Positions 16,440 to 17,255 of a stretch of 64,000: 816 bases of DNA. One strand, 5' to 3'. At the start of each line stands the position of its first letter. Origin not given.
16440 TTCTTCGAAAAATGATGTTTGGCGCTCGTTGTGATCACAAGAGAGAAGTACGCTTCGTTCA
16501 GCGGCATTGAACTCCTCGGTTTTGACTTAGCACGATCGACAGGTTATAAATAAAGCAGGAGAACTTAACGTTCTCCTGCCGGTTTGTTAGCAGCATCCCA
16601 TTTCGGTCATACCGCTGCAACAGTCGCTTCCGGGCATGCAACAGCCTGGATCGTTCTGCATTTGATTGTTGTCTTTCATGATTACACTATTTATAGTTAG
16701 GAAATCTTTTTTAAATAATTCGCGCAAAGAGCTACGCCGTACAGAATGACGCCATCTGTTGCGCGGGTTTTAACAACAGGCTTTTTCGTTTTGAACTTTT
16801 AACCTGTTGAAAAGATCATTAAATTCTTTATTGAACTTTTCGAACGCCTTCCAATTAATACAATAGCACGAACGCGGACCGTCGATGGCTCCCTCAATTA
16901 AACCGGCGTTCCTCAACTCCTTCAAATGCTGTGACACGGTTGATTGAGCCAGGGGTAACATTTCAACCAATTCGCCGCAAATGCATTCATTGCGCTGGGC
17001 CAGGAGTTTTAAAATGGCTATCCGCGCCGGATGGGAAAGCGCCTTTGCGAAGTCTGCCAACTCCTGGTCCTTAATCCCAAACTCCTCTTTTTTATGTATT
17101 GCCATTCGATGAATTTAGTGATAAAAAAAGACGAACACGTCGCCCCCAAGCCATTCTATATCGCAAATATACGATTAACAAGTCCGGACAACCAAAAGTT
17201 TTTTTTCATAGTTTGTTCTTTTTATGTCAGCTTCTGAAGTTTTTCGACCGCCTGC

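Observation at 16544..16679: Untracked 30-codon Cys/Met-rich micro-ORF with its own terminator between ArsR and ArsC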

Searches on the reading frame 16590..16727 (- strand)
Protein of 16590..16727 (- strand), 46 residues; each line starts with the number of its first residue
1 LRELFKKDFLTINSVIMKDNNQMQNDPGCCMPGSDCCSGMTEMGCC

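Call 21: find_homologous_proteins(query=A2, max_evalue=1)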
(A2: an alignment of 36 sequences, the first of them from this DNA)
Query A2 (36 sequences) (46 aa, profile of the alignment): 75 proteins with E <= 1 among 8000 candidates.
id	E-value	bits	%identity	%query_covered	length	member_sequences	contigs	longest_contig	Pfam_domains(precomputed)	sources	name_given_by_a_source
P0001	8.1e-9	53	45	83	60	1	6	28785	-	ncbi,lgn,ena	-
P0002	5.2e-8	51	45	96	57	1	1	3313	-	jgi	jgi:hypothetical protein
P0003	6.9e-8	50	58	83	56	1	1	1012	-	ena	-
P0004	1.0e-7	50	59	89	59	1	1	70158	-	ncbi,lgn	-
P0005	1.6e-7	49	44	98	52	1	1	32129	-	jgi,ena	-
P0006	1.6e-7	49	61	65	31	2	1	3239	-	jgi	jgi:hypothetical protein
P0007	1.9e-7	49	58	57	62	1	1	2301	-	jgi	-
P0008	2.0e-7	49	54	57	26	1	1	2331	-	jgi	-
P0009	2.0e-7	49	55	83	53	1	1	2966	-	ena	-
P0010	2.2e-7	49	62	63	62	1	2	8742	-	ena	-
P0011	2.7e-7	48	62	74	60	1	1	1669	-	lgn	-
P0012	3.8e-7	48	57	46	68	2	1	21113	-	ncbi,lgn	-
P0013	4.0e-7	48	63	65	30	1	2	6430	-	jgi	jgi:hypothetical protein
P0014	4.1e-7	48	61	39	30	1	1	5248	-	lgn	-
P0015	5.1e-7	47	55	63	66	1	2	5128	-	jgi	jgi:hypothetical protein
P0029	1.8e-5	42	89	98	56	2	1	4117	-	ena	-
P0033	6.6e-5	41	50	65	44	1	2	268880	-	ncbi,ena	-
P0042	1.8e-3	36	-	-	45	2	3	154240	-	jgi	jgi:hypothetical protein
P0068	2.1e-1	29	38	52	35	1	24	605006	-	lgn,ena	-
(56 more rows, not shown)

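Call 24: find_encoding_contigs(protein=P0068, flank=5000, max_places=4)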
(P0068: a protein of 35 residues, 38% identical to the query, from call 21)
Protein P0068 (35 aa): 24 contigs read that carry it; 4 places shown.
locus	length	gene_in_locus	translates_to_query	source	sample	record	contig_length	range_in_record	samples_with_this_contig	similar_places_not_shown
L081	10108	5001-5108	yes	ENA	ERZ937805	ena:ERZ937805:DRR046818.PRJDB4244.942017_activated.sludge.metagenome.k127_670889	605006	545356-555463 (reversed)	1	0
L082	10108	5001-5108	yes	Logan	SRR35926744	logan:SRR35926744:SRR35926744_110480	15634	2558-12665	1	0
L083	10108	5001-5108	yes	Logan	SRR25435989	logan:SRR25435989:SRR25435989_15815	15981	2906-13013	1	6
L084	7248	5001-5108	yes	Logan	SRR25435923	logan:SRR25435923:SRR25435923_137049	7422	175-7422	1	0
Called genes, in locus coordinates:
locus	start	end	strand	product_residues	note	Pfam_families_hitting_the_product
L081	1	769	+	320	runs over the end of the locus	PF01380:SIS, PF00571:CBS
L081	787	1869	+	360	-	PF00483:NTP_transferase, PF22640:ManC_GMP_beta-helix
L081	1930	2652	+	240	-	PF10108:DNA_pol_B_exo2, PF13482:RNase_H_2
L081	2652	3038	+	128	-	PF01042:Ribonuc_L-PSP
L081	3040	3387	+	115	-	PF04237:YjbR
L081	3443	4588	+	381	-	PF00155:Aminotran_1_2, PF01053:Cys_Met_Meta_PP, PF00266:Aminotran_5 (weak), PF01041:DegT_DnrJ_EryC1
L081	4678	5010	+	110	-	PF01022:HTH_5, PF12840:HTH_20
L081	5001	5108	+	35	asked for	-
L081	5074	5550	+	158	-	PF01451:LMWPc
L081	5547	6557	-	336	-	PF02445:NadA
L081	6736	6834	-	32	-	-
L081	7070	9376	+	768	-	PF13624:SurA_N_3, PF13623:SurA_N_2, PF13145:Rotamase_2, PF13616:Rotamase_3, PF00639:Rotamase (weak)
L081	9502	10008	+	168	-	PF10652:DUF2480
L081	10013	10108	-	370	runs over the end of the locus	PF01544:CorA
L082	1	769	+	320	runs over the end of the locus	PF01380:SIS, PF00571:CBS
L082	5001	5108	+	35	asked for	-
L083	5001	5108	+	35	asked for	-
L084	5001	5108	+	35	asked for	-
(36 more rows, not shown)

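Call 25: find_encoding_contigs(protein=P0033, flank=5000, max_places=2)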
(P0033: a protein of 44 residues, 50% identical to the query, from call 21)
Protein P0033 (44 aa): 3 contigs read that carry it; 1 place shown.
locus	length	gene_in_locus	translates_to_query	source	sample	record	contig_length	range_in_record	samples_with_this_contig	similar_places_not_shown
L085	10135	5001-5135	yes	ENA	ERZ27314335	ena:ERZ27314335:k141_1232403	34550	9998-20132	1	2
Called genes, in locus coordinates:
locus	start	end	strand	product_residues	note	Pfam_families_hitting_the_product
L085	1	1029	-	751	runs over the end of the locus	PF00270:DEAD, PF04851:ResIII (weak), PF00271:Helicase_C, PF16124:RecQ_Zn_bind, PF09382:RQC, PF00570:HRDC, PF21220:RecQ-1-like_HTH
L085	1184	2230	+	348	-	PF01380:SIS, PF00571:CBS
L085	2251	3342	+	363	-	PF00483:NTP_transferase, PF12804:NTP_transf_3 (weak), PF22640:ManC_GMP_beta-helix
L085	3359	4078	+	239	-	PF13482:RNase_H_2, PF10108:DNA_pol_B_exo2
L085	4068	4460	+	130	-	PF01042:Ribonuc_L-PSP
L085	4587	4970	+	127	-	PF12840:HTH_20, PF01022:HTH_5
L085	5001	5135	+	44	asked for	-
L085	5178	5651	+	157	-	PF20001:DUF6428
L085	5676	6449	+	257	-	PF00149:Metallophos, PF12850:Metallophos_2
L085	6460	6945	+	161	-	PF13302:Acetyltransf_3 (weak), PF00583:Acetyltransf_1, PF13420:Acetyltransf_4, PF13508:Acetyltransf_7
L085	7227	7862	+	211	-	PF00230:MIP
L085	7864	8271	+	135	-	PF01451:LMWPc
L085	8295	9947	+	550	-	PF13231:PMT_2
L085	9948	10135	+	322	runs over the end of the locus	PF00070:Pyr_redox (faint), PF01266:DAO (faint), PF03486:HI0933_like (faint), PF07992:Pyr_redox_2, PF12831:FAD_oxidored (faint), PF13738:Pyr_redox_3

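Call 26: find_encoding_contigs(protein=P0042, flank=5000, max_places=2)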
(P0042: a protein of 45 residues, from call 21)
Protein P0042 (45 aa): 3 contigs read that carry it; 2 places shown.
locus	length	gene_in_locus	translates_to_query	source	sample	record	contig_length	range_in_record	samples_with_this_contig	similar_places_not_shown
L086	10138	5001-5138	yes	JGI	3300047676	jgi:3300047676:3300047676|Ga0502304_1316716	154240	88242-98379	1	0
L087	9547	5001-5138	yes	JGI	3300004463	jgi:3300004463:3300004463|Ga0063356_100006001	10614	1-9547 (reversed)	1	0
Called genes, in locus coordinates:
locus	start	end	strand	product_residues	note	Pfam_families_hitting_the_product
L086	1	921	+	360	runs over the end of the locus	PF00483:NTP_transferase, PF22640:ManC_GMP_beta-helix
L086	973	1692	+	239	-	PF10108:DNA_pol_B_exo2, PF13482:RNase_H_2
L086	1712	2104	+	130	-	PF01042:Ribonuc_L-PSP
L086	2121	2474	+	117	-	PF04237:YjbR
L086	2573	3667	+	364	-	PF00155:Aminotran_1_2, PF01053:Cys_Met_Meta_PP, PF00266:Aminotran_5 (weak), PF01041:DegT_DnrJ_EryC1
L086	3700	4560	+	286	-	PF00892:EamA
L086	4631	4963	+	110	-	PF01022:HTH_5, PF12802:MarR_2 (weak), PF12840:HTH_20, PF13412:HTH_24 (faint)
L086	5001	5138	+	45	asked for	-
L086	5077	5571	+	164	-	PF00583:Acetyltransf_1, PF13673:Acetyltransf_10 (weak), PF13508:Acetyltransf_7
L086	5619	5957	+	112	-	PF01451:LMWPc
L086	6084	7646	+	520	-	PF13231:PMT_2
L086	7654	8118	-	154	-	PF00293:NUDIX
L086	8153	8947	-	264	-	PF00882:Zn_dep_PLPC, PF13803:DUF4184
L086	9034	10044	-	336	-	PF02445:NadA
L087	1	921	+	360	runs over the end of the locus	PF00483:NTP_transferase, PF22640:ManC_GMP_beta-helix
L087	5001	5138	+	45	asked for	-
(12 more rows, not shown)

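Call 37: find_encoding_contigs(protein=P0029, flank=5000, max_places=3)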
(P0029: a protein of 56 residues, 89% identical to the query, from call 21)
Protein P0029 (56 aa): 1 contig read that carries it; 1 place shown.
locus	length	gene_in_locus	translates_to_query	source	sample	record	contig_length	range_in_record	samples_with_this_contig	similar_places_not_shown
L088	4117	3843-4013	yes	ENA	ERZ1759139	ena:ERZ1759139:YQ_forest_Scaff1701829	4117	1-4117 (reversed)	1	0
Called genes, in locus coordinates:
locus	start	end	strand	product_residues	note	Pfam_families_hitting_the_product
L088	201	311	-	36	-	-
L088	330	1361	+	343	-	PF05067:Mn_catalase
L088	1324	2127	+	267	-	PF13743:Thioredoxin_5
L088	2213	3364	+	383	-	PF00155:Aminotran_1_2, PF01053:Cys_Met_Meta_PP (weak), PF01041:DegT_DnrJ_EryC1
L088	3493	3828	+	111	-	PF01022:HTH_5, PF01047:MarR (faint), PF12802:MarR_2 (faint), PF12840:HTH_20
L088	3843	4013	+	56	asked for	-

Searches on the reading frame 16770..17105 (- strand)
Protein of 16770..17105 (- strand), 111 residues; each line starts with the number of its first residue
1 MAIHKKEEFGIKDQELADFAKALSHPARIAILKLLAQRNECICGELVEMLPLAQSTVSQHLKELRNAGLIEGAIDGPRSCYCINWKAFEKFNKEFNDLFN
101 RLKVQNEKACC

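Call 3: search_protein_families(library=ncbifam, proteins=[window:16770-17105:-], max_evalue=10)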
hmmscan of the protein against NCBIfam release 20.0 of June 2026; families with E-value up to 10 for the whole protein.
window:16770-17105:- (111 aa): 28 families (the best 25 are shown)
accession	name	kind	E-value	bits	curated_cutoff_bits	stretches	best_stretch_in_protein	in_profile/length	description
NF033788.1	HTH_metalloreg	subfamily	1.8e-20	72.5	55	1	17-87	2-72/77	metalloregulator ArsR/SmtB family transcription factor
NF033789.1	repress_SdpR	subfamily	6.9e-13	48.3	100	1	21-95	3-76/79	autorepressor SdpR family transcription factor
NF041413.1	ArsR_Rv2640c_fam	equivalog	3e-11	43.7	155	1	16-87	32-105/118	Rv2640c family ArsR-like transcriptional regulator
NF040642.1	sulf_sens_BigR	equivalog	9e-10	38.5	155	1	11-83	5-76/95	sulfite-sensing transcriptional repressor BigR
NF045707.1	Dbac_1936_reg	equivalog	2e-09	37.4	115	1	14-86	5-76/99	ArsR/SmtB-type metalloregulator TsoR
NF053755.1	MsvR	equivalog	3.9e-09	36.5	220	1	21-75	8-61/236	transcriptional factor MsvR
NF047906.1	CdPbTransRegCmtR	equivalog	4.5e-09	36.2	150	1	13-97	8-91/104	Cd(II)/Pb(II)-sensing metalloregulatory transcriptional regulator CmtR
NF052532.1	TransRegPagRBaca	equivalog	2e-07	31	170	1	15-86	16-86/99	transcriptional repressor PagR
NF007528.0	PRK10141.1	subfamily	6.7e-05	22.7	97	1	20-71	10-61/117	metalloregulator ArsR/SmtB family transcription factor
NF053602.1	Phr_regulator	exception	0.00011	21.9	320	1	23-75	9-60/191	heat shock transcription regulator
NF040939.2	trans_reg_lrs14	equivalog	0.00015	21.8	90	1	29-72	24-68/103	Lrs14 family HTH-type transcriptional regulator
NF004170.0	PRK05638.1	equivalog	0.00027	19.6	421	1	26-82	371-428/442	threonine synthase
NF053606.1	Sta1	subfamily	0.00029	20.9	80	1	29-71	23-65/100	Sta1 family transcriptional regulator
TIGR01884.1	cas_HTH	subfamily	0.0016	17.9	60.2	1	6-71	123-187/202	CRISPR-associated CARF protein Csa3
NF010762.0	PRK14165.1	equivalog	0.0075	15.6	279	1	32-105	11-87/224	winged helix-turn-helix domain-containing protein/riboflavin kinase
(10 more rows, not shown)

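Call 4: search_protein_families(library=pfam, proteins=[window:16770-17105:-], max_evalue=10)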
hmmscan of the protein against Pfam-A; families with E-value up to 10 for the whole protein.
window:16770-17105:- (111 aa): 24 families
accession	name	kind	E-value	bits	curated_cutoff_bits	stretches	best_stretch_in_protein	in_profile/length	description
PF01022.26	HTH_5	-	6.6e-15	55.2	22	1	25-71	1-46/47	Bacterial regulatory protein, arsR family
PF12840.13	HTH_20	-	2.9e-11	43.6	27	1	23-71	1-49/51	Helix-turn-helix domain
PF01047.28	MarR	-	2.4e-05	24.6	24.6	1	27-71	4-48/59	MarR family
PF13412.12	HTH_24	-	3.2e-05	23.9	21.9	1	28-71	5-48/48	Winged helix-turn-helix DNA-binding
PF12802.13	MarR_2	-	7.5e-05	23.3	27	1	28-71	7-51/61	MarR family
PF25212.1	HVO_A0114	-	0.00043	20.5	27.6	1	11-79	8-75/84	HVO_A0114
PF09339.16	HTH_IclR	-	0.00048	20.3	22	1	30-71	7-49/52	IclR helix-turn-helix domain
PF13545.12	HTH_Crp_2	-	0.00073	19.9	27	1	46-73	28-54/70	Crp-like helix-turn-helix domain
PF08220.18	HTH_DeoR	-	0.00074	19.7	21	1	30-71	4-45/57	DeoR-like helix-turn-helix domain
PF13601.12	HTH_34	-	0.0016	19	27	1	28-95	2-69/80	Winged helix DNA-binding domain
PF25213.1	HVO_A0261_N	-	0.0056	17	35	1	20-72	5-56/86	HVO_A0261 N-terminal domain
PF03444.21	HrcA_DNA-bdg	-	0.0091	16.1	21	1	33-93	15-75/79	Winged helix-turn-helix transcription repressor, HrcA DNA-binding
PF01325.25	Fe_dep_repress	-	0.021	15.5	26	1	44-71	26-53/60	Iron dependent repressor, N-terminal DNA binding domain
PF01978.25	TrmB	-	0.05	13.9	25.6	1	37-78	19-60/68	Sugar-specific transcriptional regulator TrmB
PF08279.18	HTH_11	-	0.064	13.6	25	1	30-70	4-46/55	HTH domain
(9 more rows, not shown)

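Call 8: find_related_loci(query=window:16770-17105:-, collection=genome_contigs, flank=4000)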
Query window:16770-17105:- (111 aa) in genome_contigs; peptide patterns used: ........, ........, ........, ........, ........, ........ (x = any residue, [..] = any of these).
600 stretches matched a pattern (row limit reached: there are more); 521 encode a relative of the query (tblastn E <= 1e-3); the best 80 are kept; 80 distinct loci.
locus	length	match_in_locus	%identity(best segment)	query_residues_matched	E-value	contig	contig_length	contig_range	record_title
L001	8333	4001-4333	85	1-111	1e-62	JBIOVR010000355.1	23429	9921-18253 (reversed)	MAG: Chitinophagaceae bacterium isolate MAG103 k127_3743613, whole genome shotgun sequence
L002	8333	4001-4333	84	1-111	1e-62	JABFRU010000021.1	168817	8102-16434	MAG: Chitinophagaceae bacterium isolate S-RSF-IL-01 seq_4, whole genome shotgun sequence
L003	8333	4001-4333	82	1-111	2e-62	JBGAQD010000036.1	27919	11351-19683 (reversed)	MAG: Chitinophagaceae bacterium isolate MAG_AAO_AS.8 AAOAS-8_NODE_36_length_27919_cov_12.539489, whole genome shotgun se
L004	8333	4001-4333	83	1-111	7e-62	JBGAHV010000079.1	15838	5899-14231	MAG: Ferruginibacter sp. isolate MAG_MBR_H125.10 MBRH125-10_opera_contig_6711, whole genome shotgun sequence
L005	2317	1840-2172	85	1-111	8e-63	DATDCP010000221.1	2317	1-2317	MAG TPA_asm: Chitinophagaceae bacterium isolate SMAG_U151 k141_1069490, whole genome shotgun sequence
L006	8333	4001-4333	82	1-111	6e-62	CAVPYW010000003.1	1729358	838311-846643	MAG: uncultured Chitinophagaceae bacterium isolate MFD01916.bin.1.71 genome assembly, contig: contig_3485, whole genome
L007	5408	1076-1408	83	1-111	5e-62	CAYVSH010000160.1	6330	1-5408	MAG TPA_asm: uncultured Chitinophaga sp. isolate SRP287453_co1_330 genome assembly, contig: NODE_24063_length_6330_cov_6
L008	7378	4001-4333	85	1-111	5e-62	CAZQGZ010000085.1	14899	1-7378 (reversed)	MAG TPA_asm: uncultured Chitinophaga sp. isolate SRP173033_co3_3 genome assembly, contig: NODE_5145_length_14899_cov_8.4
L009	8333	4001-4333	85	1-111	7e-62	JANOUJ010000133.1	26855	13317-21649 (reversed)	MAG: Chitinophagaceae bacterium isolate VAR_39_metabat_163 VAR_39_k141_6366577, whole genome shotgun sequence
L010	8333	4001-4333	83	1-111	2e-61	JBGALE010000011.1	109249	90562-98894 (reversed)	MAG: Chitinophagaceae bacterium isolate MAG_AAO_H125.01 AAOH125-1_opera_contig_736, whole genome shotgun sequence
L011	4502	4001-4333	82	1-111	1e-61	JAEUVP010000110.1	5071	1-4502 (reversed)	MAG: Chitinophagaceae bacterium isolate new MAG-384 k141_3989657, whole genome shotgun sequence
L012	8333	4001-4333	85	1-111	1e-61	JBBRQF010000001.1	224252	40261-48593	MAG: Chitinophagales bacterium isolate metawrap_la1_2 W_la1_2_k141_254272L_224252_cov_13.1966, whole genome shotgun sequ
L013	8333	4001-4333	83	1-111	9e-62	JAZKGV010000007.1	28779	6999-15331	MAG: Bacteroidota bacterium isolate DC_RB_04_SPN110320-bin068_1 DCRB04SPN_B068_1_000000000007, whole genome shotgun sequ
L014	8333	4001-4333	82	1-111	1e-61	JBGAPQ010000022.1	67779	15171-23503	MAG: Chitinophagaceae bacterium isolate MAG_MBR_AS.16 MBRAS-16_NODE_22_length_67779_cov_30.542259, whole genome shotgun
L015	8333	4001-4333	85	1-111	2e-61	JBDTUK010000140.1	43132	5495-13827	MAG: Ferruginibacter sp. isolate cluster3_bin.42 NODE_2241_length_43132_cov_8.365439, whole genome shotgun sequence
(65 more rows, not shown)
